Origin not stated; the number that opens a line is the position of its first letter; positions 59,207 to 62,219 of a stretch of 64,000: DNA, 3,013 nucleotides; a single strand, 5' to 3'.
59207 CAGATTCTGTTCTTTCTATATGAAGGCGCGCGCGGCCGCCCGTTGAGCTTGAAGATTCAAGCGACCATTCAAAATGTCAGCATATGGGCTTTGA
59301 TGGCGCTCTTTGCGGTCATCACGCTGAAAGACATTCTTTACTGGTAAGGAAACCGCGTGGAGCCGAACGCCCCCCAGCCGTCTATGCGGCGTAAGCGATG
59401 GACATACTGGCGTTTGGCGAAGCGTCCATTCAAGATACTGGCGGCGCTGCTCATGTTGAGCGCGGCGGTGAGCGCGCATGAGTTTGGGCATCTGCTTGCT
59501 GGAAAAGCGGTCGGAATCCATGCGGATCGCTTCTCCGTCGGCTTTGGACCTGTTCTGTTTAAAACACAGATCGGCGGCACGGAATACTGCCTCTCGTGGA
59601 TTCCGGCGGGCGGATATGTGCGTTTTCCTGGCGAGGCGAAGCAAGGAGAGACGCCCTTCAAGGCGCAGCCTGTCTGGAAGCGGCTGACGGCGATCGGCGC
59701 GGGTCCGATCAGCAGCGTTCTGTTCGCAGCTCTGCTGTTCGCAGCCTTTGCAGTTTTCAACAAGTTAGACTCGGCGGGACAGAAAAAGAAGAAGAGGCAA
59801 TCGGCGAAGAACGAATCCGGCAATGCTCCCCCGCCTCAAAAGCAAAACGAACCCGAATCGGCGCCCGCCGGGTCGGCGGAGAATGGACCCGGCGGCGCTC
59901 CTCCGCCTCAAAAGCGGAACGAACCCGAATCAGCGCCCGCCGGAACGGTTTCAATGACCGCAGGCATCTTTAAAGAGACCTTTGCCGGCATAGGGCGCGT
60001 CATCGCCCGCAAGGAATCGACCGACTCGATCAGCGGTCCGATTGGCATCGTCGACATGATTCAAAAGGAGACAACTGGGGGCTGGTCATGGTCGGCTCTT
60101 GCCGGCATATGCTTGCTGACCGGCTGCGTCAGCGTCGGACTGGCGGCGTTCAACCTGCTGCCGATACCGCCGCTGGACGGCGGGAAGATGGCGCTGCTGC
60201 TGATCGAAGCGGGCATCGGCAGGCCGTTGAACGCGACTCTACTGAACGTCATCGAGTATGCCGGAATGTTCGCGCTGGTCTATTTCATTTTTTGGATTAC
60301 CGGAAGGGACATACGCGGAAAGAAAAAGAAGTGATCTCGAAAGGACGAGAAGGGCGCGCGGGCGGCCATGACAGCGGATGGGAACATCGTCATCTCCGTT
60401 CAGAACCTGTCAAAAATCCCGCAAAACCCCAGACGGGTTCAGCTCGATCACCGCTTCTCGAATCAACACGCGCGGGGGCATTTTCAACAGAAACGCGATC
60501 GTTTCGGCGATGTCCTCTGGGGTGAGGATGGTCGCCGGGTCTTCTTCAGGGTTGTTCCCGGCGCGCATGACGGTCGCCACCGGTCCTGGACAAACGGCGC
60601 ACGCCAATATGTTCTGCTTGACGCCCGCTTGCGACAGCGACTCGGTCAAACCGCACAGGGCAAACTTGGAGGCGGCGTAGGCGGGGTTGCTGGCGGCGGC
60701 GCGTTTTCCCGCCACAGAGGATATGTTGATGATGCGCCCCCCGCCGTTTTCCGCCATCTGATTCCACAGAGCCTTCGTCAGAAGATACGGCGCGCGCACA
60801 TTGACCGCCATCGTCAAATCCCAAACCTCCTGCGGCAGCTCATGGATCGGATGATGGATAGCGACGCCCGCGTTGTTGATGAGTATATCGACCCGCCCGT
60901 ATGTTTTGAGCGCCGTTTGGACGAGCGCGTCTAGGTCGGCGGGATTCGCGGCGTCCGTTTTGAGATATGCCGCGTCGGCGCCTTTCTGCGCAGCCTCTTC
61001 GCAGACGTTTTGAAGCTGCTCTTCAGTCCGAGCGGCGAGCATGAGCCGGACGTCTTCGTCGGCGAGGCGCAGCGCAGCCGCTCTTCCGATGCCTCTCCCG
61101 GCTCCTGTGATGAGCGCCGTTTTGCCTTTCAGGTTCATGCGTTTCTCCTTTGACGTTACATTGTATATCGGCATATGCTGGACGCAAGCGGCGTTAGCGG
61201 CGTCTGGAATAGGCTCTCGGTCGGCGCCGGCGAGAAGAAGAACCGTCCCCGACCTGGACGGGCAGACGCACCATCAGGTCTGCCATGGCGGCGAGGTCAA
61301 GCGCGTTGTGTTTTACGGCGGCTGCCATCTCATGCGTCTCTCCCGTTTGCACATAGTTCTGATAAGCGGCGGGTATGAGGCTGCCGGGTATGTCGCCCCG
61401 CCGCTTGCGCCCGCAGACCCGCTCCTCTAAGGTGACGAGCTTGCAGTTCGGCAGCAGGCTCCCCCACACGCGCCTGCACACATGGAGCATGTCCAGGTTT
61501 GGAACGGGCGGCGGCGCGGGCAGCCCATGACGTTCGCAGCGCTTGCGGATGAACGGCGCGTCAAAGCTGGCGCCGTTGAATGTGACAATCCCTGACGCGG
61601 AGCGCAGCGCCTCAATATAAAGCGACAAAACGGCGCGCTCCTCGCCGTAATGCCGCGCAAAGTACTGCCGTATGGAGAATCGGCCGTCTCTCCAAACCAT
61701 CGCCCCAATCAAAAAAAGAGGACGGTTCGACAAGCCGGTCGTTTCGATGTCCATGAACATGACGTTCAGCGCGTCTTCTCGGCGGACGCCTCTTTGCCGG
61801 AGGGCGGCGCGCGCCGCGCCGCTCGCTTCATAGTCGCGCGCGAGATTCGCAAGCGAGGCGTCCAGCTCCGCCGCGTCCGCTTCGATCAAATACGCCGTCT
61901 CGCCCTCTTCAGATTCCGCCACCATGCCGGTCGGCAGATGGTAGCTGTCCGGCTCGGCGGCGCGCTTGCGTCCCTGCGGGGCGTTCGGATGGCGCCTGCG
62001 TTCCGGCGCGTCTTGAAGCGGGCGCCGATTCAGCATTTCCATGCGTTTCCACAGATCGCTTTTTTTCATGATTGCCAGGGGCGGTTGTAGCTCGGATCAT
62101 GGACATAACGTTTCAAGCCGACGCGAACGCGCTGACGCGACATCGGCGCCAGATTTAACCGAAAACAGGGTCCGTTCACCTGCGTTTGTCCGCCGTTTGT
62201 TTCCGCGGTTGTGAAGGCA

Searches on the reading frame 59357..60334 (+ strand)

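Call 74: search_protein_families(library=pfam, proteins=[window:59357-60334:+], max_evalue=0.001)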
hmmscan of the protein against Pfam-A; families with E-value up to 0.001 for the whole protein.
window:59357-60334:+ (325 aa): 1 family
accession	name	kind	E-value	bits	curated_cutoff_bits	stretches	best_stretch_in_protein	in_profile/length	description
PF02163.28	Peptidase_M50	-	5.3e-49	167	27.2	1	30-309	2-220/221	Peptidase family M50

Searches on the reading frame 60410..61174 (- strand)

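Call 74: search_protein_families(library=pfam, proteins=[window:60410-61174:-], max_evalue=0.001)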
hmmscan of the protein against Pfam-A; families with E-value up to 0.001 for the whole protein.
window:60410-61174:- (254 aa): 6 families
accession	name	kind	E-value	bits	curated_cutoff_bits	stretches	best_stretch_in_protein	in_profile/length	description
PF00106.31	adh_short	-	2.8e-58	197.1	26.6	1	18-211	1-194/195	short chain dehydrogenase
PF13561.12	adh_short_C2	-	1.2e-43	149.8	27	1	24-230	1-217/236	Enoyl-(Acyl carrier protein) reductase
PF08659.16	KR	-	9.8e-14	52.1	22.6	1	19-187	2-170/180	KR domain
PF03435.24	Sacchrp_dh_NADP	-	8.8e-06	26.5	25.1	1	21-144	2-122/129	Saccharopine dehydrogenase NADP binding domain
PF01370.27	Epimerase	-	0.00021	21.2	20.9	1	20-184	1-160/240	NAD dependent epimerase/dehydratase family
PF01488.26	Shikimate_DH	-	0.00089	19.8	24.3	0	10-72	5-67/138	Shikimate / quinate 5-dehydrogenase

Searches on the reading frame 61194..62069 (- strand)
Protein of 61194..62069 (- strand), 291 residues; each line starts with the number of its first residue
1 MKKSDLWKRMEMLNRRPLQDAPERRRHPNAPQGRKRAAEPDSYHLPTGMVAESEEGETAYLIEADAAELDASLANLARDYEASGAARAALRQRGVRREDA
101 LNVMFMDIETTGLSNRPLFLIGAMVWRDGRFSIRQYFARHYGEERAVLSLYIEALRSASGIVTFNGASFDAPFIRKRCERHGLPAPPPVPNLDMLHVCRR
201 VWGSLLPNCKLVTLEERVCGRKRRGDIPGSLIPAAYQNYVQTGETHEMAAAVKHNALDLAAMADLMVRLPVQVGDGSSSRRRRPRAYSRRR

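Call 74: search_protein_families(library=pfam, proteins=[window:61194-62069:-], max_evalue=0.001)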
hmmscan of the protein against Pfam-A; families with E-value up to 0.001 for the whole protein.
window:61194-62069:- (291 aa): 1 family
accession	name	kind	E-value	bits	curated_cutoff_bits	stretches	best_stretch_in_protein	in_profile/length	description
PF13482.12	RNase_H_2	-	1.3e-33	116.7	22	1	104-269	1-164/165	RNase_H superfamily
